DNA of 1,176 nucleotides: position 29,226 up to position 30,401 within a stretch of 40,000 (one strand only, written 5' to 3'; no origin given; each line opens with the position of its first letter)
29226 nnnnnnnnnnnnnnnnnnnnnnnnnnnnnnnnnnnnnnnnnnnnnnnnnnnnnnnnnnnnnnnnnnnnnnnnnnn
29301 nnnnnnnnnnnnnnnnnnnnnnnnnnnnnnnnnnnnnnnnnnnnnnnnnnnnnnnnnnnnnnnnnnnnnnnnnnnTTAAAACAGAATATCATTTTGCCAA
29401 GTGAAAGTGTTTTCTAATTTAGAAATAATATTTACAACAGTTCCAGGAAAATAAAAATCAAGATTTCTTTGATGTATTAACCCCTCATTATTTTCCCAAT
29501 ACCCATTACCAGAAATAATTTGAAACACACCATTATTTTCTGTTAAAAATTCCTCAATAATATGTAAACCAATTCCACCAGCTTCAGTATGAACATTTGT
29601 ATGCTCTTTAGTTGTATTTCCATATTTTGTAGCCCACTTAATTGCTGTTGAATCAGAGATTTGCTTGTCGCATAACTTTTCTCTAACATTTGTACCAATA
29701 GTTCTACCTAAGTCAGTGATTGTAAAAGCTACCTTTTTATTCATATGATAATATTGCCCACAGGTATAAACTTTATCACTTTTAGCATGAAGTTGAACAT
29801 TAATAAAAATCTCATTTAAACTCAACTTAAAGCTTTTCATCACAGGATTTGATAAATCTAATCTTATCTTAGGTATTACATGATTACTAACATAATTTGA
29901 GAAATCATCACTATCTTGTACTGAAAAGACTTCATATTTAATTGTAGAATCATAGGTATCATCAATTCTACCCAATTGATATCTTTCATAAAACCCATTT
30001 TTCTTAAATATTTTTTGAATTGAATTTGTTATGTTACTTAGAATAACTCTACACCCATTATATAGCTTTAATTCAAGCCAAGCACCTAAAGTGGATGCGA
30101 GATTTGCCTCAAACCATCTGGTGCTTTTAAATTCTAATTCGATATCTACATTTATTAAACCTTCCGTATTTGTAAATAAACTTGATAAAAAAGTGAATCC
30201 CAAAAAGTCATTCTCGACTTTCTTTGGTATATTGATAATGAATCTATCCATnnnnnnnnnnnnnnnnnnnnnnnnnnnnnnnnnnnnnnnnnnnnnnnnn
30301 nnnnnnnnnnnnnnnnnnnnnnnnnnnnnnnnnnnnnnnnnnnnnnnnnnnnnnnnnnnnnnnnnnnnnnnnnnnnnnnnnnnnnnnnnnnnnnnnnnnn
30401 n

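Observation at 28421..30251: Three-gene operon: GHKL anti-sigma-type ATPase + STAS-like protein + PIN nuclease (candidate partner-switching-controlled defence or toxin module)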

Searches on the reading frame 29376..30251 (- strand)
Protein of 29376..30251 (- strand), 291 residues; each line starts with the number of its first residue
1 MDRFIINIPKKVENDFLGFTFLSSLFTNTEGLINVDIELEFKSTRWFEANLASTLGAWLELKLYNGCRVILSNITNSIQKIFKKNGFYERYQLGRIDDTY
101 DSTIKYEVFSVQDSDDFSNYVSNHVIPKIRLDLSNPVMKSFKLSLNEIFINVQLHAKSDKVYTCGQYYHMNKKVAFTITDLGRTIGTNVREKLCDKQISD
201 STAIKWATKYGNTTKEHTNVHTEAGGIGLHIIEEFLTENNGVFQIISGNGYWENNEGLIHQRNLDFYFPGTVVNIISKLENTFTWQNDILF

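Call 4: search_protein_families(library=pfam, proteins=[window:29376-30251:-], max_evalue=1)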
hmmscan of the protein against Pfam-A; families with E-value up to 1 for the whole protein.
window:29376-30251:- (291 aa): 1 family
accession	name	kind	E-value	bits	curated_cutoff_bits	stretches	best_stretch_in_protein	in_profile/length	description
PF13581.12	HATPase_c_2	-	0.16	12.4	27.4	1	137-236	28-109/127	Histidine kinase-like ATPase domain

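Call 5: search_protein_families(library=padloc, proteins=[window:29376-30251:-], max_evalue=1)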
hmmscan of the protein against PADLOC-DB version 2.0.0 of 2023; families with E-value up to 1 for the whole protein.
window:29376-30251:- (291 aa): 0 families

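Call 6: search_protein_families(library=ncbifam, proteins=[window:29376-30251:-], max_evalue=1)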
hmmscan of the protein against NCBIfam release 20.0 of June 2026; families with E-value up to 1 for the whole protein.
window:29376-30251:- (291 aa): 0 families

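Call 7: search_protein_families(library=phrogs, proteins=[window:29376-30251:-], max_evalue=1)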
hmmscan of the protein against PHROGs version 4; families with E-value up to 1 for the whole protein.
window:29376-30251:- (291 aa): 4 families
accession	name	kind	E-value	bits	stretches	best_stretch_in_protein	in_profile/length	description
phrog_3364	-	unknown function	5.7e-36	125.4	1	2-281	3-292/304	-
phrog_5816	-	unknown function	1.7e-05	24.8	1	167-281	191-307/441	-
phrog_8199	-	unknown function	0.014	16.1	1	131-215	39-121/185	-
phrog_37310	-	unknown function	0.28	11.2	1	81-174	142-239/432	-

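Call 9: search_dna_similar(query=window:29376-30251:-, collection=phages, mode=protein, max_rows=30)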
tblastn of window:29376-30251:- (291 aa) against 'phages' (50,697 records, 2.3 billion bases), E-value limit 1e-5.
Records with a match: 3; places in all: 3; records where one place covers at least 80% of the query: 2.
Best place of each record, by identity: <60% 3.
By first word of the organism name: Streptococcus 1; Bacteriophage 1; Burkholderia 1.
By host as written in the record: Streptococcus dysgalactiae WCHSDSE-1 1; - 1; Burkholderia sp. 1.
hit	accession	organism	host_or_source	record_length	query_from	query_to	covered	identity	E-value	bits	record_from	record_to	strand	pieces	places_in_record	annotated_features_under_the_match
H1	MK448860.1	Streptococcus phage Javan172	Streptococcus dysgalactiae WCHSDSE-1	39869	1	252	87%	27.4%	6e-17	87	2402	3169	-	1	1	ATPase-like protein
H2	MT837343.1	Bacteriophage sp.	human fecal samples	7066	36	273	82%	28.9%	2e-27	117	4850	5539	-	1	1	record has no annotation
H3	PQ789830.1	Burkholderia phage vB_E188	Burkholderia sp.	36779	80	285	71%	24.6%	4e-9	63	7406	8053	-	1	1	hypothetical protein (x2)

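Call 12: get_annotated_region(hit=H1, flank=4000)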
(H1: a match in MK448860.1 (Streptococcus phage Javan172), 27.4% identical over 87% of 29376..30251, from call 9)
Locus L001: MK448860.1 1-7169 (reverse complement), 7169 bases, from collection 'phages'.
description: Streptococcus phage Javan172, complete genome.
organism: Streptococcus phage Javan172 (NCBI taxid 2548021)
taxonomy: Viruses; Duplodnaviria; Heunggongvirae; Uroviricota; Caudoviricetes; Trabyvirinae
host: Streptococcus dysgalactiae WCHSDSE-1; source: -; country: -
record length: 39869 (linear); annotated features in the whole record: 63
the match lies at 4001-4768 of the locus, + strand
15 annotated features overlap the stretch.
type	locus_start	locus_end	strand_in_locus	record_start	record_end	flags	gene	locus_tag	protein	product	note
CDS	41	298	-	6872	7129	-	-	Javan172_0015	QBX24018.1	hypothetical protein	-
CDS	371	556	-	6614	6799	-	-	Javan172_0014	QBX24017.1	hypothetical protein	-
CDS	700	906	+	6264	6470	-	-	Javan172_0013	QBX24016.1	hypothetical protein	-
CDS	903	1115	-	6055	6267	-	-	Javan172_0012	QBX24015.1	hypothetical protein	-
CDS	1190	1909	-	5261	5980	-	-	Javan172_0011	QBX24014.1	antirepressor protein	-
CDS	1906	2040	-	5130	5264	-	-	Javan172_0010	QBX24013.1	hypothetical protein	-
CDS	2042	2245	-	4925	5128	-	-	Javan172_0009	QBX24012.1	hypothetical protein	-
CDS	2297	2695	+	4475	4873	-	-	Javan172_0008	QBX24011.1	hypothetical protein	-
CDS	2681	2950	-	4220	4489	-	-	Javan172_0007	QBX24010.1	hypothetical protein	-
CDS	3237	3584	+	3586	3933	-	-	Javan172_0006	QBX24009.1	transcriptional regulator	-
CDS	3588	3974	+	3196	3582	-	-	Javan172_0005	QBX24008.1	hypothetical protein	-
CDS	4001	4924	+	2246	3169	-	-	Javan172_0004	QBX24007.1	ATPase-like protein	ATP-binding region, ATPase-like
CDS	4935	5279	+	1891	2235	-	-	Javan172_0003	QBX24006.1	hypothetical protein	-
CDS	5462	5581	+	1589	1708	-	-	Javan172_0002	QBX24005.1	hypothetical protein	-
CDS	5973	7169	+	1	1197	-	-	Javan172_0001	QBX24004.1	integrase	integrase: site-specific recombinase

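Call 13: get_annotated_region(hit=H3, flank=4000)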
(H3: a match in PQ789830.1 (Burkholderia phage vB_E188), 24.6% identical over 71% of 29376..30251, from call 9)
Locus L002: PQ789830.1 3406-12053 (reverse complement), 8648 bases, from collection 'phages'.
description: Burkholderia phage vB_E188, complete genome.
organism: Burkholderia phage vB_E188 (NCBI taxid 3417013)
taxonomy: Viruses
host: Burkholderia sp.; source: -; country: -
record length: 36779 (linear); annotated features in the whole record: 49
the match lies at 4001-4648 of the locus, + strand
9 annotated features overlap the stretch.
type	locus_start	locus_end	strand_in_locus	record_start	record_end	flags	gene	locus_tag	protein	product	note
CDS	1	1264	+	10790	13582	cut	-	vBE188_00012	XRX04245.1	toprim domain-containing protein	-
CDS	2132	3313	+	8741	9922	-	-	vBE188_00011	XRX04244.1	integrase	int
CDS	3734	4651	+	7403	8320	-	-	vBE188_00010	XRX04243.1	hypothetical protein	-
CDS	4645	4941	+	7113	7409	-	-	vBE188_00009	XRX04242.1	hypothetical protein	-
CDS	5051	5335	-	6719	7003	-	-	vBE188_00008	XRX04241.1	hypothetical protein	-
CDS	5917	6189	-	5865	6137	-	-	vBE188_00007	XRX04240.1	BrnA antitoxin family protein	-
CDS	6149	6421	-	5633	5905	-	-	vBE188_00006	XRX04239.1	BrnT family toxin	-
CDS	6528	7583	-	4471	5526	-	-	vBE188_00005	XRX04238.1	portal protein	-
CDS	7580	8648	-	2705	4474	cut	-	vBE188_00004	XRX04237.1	terminase large subunit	-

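Call 14: get_annotated_region(hit=H2, flank=4000)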
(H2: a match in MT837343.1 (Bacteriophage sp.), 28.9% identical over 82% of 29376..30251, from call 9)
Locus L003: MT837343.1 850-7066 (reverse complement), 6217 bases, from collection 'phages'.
description: UNVERIFIED: Bacteriophage sp. clone scaffold_4536 genomic sequence.
organism: Bacteriophage sp. (NCBI taxid 38018)
taxonomy: Viruses
host: -; source: human fecal samples; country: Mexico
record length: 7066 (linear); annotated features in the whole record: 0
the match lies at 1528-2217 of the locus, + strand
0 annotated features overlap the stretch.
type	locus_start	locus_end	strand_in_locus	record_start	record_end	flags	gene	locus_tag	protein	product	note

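Call 15: find_homologous_proteins(query=window:29376-30251:-)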
Query window:29376-30251:- (291 aa): 96 proteins with E <= 0.001 among 660 candidates.
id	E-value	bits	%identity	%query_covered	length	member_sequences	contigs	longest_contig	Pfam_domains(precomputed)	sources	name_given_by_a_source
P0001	2.4e-192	656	100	100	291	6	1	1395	-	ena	-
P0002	6.6e-157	539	81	100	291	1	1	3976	-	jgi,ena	-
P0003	5.0e-134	464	71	100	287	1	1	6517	-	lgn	-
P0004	8.7e-131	454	69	100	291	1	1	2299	-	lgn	-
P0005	5.6e-129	448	68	100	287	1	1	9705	-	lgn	-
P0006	1.6e-124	433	69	100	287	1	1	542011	-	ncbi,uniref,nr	ncbi:hypothetical protein [Domibacillus mangrovi]|uniref:Uncharacterized protein n=1 Tax=Domibacillu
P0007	6.1e-124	431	66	100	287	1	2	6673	-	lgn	-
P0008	3.5e-120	419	64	100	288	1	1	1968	-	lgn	-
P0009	1.2e-119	417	64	100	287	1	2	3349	-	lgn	-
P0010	1.4e-95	338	54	100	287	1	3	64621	-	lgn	-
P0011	7.1e-95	336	55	99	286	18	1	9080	-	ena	-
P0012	5.9e-94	333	54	97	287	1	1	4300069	-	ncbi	ncbi:hypothetical protein [Bacillus sp. AK031]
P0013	6.8e-92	326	52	100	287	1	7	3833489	-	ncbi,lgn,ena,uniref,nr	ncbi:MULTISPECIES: hypothetical protein [Bacillus]|uniref:hypothetical protein n=1 Tax=Bacillus TaxI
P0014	1.6e-90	322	54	97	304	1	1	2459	-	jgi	jgi:hypothetical protein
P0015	2.2e-89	318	53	97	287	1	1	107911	-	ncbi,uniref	ncbi:hypothetical protein [Cytobacillus firmus]|uniref:hypothetical protein n=1 Tax=Cytobacillus fir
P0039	2.3e-73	265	46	98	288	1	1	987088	PF01740.27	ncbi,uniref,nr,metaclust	ncbi:STAS domain-containing protein [Bacillus subtilis]|uniref:STAS domain-containing protein n=1 Ta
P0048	8.1e-70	254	44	100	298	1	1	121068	-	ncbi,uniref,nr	ncbi:hypothetical protein [Bacillus wiedmannii]|uniref:hypothetical protein n=1 Tax=Bacillus wiedman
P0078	3.1e-37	147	34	99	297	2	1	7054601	-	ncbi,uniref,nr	ncbi:hypothetical protein [Mucilaginibacter sp. FT3.2]|uniref:hypothetical protein n=1 Tax=Mucilagin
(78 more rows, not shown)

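Call 23: find_related_loci(query=A2, collection=genome_contigs, flank=6000)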
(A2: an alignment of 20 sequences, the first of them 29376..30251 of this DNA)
Query A2 (291 aa) in genome_contigs; peptide patterns used: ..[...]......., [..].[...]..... (x = any residue, [..] = any of these).
339 stretches matched a pattern; 11 encode a relative of the query (tblastn E <= 1e-3); 11 distinct loci.
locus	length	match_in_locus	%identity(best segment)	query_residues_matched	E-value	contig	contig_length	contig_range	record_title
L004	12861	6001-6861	69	1-291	2e-131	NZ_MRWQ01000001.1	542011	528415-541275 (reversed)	Domibacillus mangrovi strain SAOS 44 WGS_contig_1, whole genome shotgun sequence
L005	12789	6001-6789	46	8-277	2e-76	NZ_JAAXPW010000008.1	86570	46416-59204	Ureibacillus thermosphaericus strain DSM 10633 DSM10633_8, whole genome shotgun sequence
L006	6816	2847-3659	39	2-275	4e-56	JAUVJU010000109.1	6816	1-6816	MAG: candidate division WOR-3 bacterium isolate CSMAG_462 CSMAG_462_k127_701926_length_6816_cov_23.0072, whole genome sh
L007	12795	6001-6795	38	8-275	2e-53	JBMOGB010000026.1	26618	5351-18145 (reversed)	MAG: Bacteroidia bacterium isolate Deming_bin.278 contig4178, whole genome shotgun sequence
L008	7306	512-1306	38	8-275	4e-53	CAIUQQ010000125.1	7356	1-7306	MAG: uncultured Bacteroidetes bacterium isolate Ja1-D2_bin-1996 genome assembly, contig: bin-1996:125/414, whole genome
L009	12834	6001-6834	37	3-282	2e-51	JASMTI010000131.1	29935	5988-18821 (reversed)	MAG: Bacteroidales bacterium isolate GSC-VFA-60_REP6 CoA_60C_k149_95342, whole genome shotgun sequence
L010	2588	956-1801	36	1-286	6e-50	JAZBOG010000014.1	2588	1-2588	MAG: Bacteroidales bacterium isolate bin.717 k117_3742150, whole genome shotgun sequence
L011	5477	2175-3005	35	8-286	8e-47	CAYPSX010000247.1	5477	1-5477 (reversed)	MAG TPA_asm: uncultured Bacteroidales bacterium isolate SRP332253_co1_258 genome assembly, contig: NODE_23646_length_547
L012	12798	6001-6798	36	6-275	2e-46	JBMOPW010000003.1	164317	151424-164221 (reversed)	MAG: Candidatus Zhuqueibacterota bacterium isolate Betzabe_MAG138 MAG138_3, whole genome shotgun sequence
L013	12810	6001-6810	32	5-275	1e-40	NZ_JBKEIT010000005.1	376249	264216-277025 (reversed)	Butyricimonas muris strain GBG-M4 Scaffold5, whole genome shotgun sequence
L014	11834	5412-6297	34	9-275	8e-38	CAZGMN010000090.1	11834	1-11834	MAG TPA_asm: uncultured Eubacteriales bacterium isolate SRP098346_co1_441 genome assembly, contig: NODE_6645_length_1183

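Call 24: find_related_loci(query=A2, collection=viral_contigs, flank=6000)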
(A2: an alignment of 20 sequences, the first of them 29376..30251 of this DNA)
Query A2 (291 aa) in viral_contigs; peptide patterns used: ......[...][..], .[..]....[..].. (x = any residue, [..] = any of these).
9 stretches matched a pattern; 3 encode a relative of the query (tblastn E <= 1e-3); 3 distinct loci.
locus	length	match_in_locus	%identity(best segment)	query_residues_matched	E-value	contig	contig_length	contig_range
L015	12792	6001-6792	48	8-279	6e-83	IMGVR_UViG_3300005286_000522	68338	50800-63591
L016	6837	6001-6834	46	6-291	3e-79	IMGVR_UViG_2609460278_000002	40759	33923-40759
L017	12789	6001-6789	46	8-277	5e-77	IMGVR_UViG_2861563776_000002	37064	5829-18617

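Call 27: predict_structure(alignment_id=A1)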
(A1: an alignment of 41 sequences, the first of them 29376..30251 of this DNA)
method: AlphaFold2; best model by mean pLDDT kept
length: 291 residues; sequences in the alignment: 41
mean_pLDDT: 88.7   pTM: 0.88
mean pLDDT of the five models: 88.7, 87.9, 87.0, 86.4, 84.4
residues with pLDDT >= 90: 196; 70-90: 68; 50-70: 11; < 50: 16
segments of 3 or more residues with pLDDT < 50: 218-226, 285-291
pLDDT, mean of each block of 10 residues (from residue 1): 93 98 98 97 97 98 97 97 97 94 95 93 86 79 89 87 94 93 94 93 91 61 52 80 96 93 97 89 50 48
secondary structure, 60 per line:
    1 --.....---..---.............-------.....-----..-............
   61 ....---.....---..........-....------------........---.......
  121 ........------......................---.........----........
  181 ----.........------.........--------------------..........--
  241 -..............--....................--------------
elements in order: E3-7 H16-28 E36-40 H49-64 E68-72 H76-85 H87-90 E103-110 H114-128 H135-156 E160-168 E173-180 H185-193 H200-208 H229-238 E242-255 E258-277

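Call 33: fold_search(model_id=the predicted structure, library=pdb)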
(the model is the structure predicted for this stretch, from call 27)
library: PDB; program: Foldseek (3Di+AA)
matches with E <= 10: 455; with E <= 0.001: 5
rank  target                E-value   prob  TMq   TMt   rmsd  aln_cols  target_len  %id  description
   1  1l0o_A                1.3e-05  1.00  0.36  0.70   5.3       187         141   15  Crystal Structure of the Bacillus stearothermophilus Anti-Sigma Factor SpoIIAB with the Sporulation Sigma Factor Sigma (released 2002-04-03)
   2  1tid_C                4.4e-05  1.00  0.37  0.76   4.8       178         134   15  Crystal Structures of the ADP and ATP bound forms of the Bacillus Anti-sigma factor SpoIIAB in complex with the Anti-a (released 2004-06-15)
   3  4xiv_A                2.3e-04  1.00  0.32  0.36  10.5       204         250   15  Kinase and Dimerization (P3P4) of the Thermotoga maritima CheA kinase (released 2015-11-04)
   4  9qih_B                3.6e-04  0.99  0.32  0.31  19.1       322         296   13  Structure of response regulator LvrC from Leptospira (released 2026-03-25)
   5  9qih_A                7.3e-04  0.98  0.32  0.31  17.6       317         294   12  Structure of response regulator LvrC from Leptospira (released 2026-03-25)
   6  8jzt_D                2.4e-03  1.00  0.30  0.61   6.5       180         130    8  The sigF and anti-sigma factor complex (released 2024-10-16)
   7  4bae_D                3.4e-03  0.97  0.28  0.40   9.5       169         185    9  Optimisation of pyrroleamides as mycobacterial GyrB ATPase inhibitors: Structure Activity Relationship and in vivo eff (released 2013-10-30)
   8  4bae_A                4.9e-03  0.96  0.28  0.40   9.5       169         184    9  Optimisation of pyrroleamides as mycobacterial GyrB ATPase inhibitors: Structure Activity Relationship and in vivo eff (released 2013-10-30)
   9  8jzt_B                6.6e-03  1.00  0.31  0.62   6.2       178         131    8  The sigF and anti-sigma factor complex (released 2024-10-16)
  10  5iuj_B                7.0e-03  1.00  0.28  0.37   8.7       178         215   13  Crystal structure of the DesK-DesR complex in the phosphotransfer state with low Mg2+ (20 mM) (released 2016-12-21)
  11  8ih8_D                7.9e-03  1.00  0.30  0.61   7.7       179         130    9  anti-sigmaF factor and Anti-sigmaF factor antagonist complex(usfx-RsfB) (released 2024-02-28)
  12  4gt8                  8.9e-03  0.99  0.28  0.55   7.8       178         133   15  Crystal Structure of the Catalytic and ATP-binding Domain from VraS in Complex with ADP (released 2013-08-28)
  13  5iuk_B                8.9e-03  0.99  0.28  0.39  13.4       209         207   12  Crystal structure of the DesK-DesR complex in the phosphotransfer state with high Mg2+ (150 mM) (released 2016-12-21)
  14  5iuj_E                8.9e-03  0.98  0.28  0.37  13.2       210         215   13  Crystal structure of the DesK-DesR complex in the phosphotransfer state with low Mg2+ (20 mM) (released 2016-12-21)
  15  4bae_B                9.4e-03  0.92  0.28  0.41   9.1       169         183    8  Optimisation of pyrroleamides as mycobacterial GyrB ATPase inhibitors: Structure Activity Relationship and in vivo eff (released 2013-10-30)
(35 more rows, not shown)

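Call 47: search_protein_representatives(alignment_id=A1)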
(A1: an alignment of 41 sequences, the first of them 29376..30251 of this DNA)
Query: 41 sequences, 291 profile positions. Proteins with E-value up to 0.001 (for the whole library): 5227; up to 1e-10: 2256; up to 1e-30: 830. The best 150 are listed.
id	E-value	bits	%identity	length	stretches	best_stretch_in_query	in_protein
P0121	3.0e-114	397.6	-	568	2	28-276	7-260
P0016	1.3e-108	379.1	-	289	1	1-282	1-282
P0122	5.6e-104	363.9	-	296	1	5-290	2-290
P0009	1.1e-103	362.9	-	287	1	1-283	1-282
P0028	6.0e-94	330.9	-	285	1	3-281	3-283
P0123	3.9e-93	328.3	-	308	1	5-290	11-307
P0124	1.3e-92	326.6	-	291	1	5-286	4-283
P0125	3.0e-92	325.3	-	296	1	4-286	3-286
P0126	9.4e-92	323.7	-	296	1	5-286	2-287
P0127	1.8e-91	322.8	-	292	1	3-290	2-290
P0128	4.0e-91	321.7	-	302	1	5-286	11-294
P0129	6.6e-91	321.0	-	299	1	3-286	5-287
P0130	6.6e-91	321.0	-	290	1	5-283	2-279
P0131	1.4e-90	319.9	-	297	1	2-289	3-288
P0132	1.0e-89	317.0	-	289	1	3-280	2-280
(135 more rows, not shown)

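Call 55: find_encoding_contigs(protein=P0013, flank=8000, max_places=2)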
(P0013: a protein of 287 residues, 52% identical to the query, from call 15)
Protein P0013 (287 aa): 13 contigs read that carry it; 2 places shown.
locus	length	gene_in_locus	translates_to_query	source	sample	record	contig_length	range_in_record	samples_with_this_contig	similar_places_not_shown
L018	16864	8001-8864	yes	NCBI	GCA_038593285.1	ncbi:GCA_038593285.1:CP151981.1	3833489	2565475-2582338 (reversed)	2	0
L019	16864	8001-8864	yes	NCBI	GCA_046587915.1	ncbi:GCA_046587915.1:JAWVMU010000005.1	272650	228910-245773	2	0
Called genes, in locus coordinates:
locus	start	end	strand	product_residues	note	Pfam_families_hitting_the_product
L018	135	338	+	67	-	PF12844:HTH_19, PF01381:HTH_3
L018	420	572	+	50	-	-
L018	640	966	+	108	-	-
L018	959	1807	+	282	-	PF09681:Phage_rep_org_N, PF09524:Phg_2220_C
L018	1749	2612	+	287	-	PF01695:IstB_IS21 (weak), PF00004:AAA (weak)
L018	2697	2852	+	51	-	PF21847:DUF6906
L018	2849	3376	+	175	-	-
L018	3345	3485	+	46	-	-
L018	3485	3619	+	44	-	PF28074:BH0509 (weak)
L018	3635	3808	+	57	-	-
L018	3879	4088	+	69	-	PF17356:PBSX_XtrA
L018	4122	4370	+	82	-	-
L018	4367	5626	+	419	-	PF00145:DNA_methylase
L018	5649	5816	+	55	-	-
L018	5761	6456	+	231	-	PF02086:MethyltransfD12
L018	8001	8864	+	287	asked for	-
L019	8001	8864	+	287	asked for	-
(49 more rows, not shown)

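Call 56: find_encoding_contigs(protein=P0039, flank=8000, max_places=2)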
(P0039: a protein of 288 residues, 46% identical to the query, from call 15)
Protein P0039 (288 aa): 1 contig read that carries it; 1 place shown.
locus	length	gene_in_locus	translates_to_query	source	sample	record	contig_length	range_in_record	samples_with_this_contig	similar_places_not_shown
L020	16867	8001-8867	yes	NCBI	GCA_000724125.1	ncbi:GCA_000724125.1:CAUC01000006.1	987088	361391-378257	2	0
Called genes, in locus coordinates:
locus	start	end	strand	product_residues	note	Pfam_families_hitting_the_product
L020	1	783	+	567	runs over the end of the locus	PF01832:Glucosaminidase, PF18994:Prophage_tailD1 (weak), PF26674:Prophage_tail_N2, PF06605:Prophage_tail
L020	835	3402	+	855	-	PF12708:Pect-lyase_RHGA_epim, PF11962:Peptidase_G2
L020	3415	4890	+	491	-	PF10651:BppU_N, PF27308:XkdV_N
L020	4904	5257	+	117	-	PF27183:Phage_YomQ_N, PF27405:Lin0124_C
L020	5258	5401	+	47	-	PF09693:Phage_XkdX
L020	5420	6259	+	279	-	PF03009:GDPD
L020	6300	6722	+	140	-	PF05105:Phage_holin_4_1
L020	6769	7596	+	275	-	PF01510:Amidase_2, PF01471:PG_binding_1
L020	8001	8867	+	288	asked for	PF01740:STAS (faint)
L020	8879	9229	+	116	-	PF14213:DUF4325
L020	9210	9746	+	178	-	PF01850:PIN (weak)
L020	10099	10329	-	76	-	PF08863:YolD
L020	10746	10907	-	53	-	-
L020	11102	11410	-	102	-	-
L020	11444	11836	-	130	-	PF24172:CdiI_ImmP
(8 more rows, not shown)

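Call 58: find_encoding_contigs(protein=P0006, flank=8000, max_places=1)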
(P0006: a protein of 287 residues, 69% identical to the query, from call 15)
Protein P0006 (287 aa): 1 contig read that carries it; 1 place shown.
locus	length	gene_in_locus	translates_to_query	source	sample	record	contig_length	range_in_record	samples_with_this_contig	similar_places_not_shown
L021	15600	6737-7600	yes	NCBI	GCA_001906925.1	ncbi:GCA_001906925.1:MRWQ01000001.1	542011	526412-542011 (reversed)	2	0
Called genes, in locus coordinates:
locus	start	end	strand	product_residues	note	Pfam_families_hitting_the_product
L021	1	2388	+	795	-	PF25023:TEN_YD-shell, PF05593:RHS_repeat (weak), PF25023:TEN_YD-shell, PF14412:AHH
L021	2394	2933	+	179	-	-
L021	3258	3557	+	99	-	-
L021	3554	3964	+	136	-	-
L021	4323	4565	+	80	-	-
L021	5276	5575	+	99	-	-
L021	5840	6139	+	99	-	-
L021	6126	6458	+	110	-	-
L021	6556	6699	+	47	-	PF17356:PBSX_XtrA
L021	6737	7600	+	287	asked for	-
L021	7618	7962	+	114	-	PF14213:DUF4325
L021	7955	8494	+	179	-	PF01850:PIN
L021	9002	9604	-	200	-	PF00163:Ribosomal_S4, PF01479:S4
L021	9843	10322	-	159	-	PF01590:GAF, PF13185:GAF_2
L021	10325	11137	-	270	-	PF02811:PHP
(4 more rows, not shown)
